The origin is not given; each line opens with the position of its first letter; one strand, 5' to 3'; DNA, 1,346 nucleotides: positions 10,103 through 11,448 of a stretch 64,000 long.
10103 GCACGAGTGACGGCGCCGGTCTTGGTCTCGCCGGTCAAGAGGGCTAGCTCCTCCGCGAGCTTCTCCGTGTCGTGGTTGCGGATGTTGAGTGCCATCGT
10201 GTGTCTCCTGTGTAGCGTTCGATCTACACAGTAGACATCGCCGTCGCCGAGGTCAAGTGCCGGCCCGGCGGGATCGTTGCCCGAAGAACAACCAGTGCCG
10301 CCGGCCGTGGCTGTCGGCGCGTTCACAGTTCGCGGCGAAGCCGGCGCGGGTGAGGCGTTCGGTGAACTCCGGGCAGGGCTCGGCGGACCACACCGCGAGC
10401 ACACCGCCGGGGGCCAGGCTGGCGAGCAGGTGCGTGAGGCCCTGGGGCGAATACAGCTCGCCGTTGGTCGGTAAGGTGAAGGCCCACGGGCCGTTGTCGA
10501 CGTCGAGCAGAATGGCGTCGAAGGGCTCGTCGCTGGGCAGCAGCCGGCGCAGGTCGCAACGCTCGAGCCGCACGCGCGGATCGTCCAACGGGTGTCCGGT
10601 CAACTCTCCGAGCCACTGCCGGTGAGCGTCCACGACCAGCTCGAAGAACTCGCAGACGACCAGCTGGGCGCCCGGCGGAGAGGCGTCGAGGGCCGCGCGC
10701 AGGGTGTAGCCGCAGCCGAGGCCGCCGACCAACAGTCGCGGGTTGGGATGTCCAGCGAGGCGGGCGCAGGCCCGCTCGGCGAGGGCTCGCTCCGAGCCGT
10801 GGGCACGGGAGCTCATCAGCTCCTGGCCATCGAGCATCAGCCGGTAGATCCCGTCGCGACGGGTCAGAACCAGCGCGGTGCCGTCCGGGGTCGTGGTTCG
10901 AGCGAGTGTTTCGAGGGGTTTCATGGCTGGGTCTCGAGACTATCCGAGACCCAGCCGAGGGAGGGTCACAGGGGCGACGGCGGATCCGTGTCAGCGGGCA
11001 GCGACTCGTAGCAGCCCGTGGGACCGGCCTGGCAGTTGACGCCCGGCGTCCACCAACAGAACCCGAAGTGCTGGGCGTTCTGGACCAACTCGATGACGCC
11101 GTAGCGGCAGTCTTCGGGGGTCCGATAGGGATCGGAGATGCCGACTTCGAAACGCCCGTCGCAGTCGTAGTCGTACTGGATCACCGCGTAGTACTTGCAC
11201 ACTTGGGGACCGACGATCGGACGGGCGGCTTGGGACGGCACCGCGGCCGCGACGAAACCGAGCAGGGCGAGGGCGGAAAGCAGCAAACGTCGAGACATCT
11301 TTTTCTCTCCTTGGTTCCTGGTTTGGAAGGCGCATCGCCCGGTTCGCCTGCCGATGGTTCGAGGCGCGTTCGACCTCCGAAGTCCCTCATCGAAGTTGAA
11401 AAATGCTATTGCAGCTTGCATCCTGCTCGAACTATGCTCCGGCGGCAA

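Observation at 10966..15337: Large LVIVD/PKD adhesin-like protein followed by three coupled pseudopilin genes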

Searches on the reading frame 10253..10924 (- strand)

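Call 35: search_protein_families(library=pfam, proteins=[window:10253-10924:-], max_evalue=0.01)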
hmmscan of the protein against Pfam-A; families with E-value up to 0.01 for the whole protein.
window:10253-10924:- (223 aa): 1 family
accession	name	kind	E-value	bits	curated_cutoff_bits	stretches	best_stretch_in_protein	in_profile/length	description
PF01564.23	Spermine_synth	-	0.002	18.1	22.9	1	66-180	25-132/186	Spermine/spermidine synthase domain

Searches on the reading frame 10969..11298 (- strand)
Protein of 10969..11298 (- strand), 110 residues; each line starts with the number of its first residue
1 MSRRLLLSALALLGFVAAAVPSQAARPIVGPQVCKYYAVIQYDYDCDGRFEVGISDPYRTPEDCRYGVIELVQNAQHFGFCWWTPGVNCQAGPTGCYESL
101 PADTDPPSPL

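Call 6: search_protein_families(library=pfam, proteins=[window:10969-11298:-], max_evalue=1)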
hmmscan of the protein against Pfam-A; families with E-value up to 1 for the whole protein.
window:10969-11298:- (110 aa): 1 family
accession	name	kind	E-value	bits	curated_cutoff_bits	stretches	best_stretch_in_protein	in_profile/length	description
PF12071.13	DUF3551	-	0.98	10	26.5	0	3-46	2-44/78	Protein of unknown function (DUF3551)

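Call 7: search_protein_families(library=ncbifam, proteins=[window:10969-11298:-], max_evalue=1)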
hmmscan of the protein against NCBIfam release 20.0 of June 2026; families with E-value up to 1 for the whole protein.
window:10969-11298:- (110 aa): 0 families
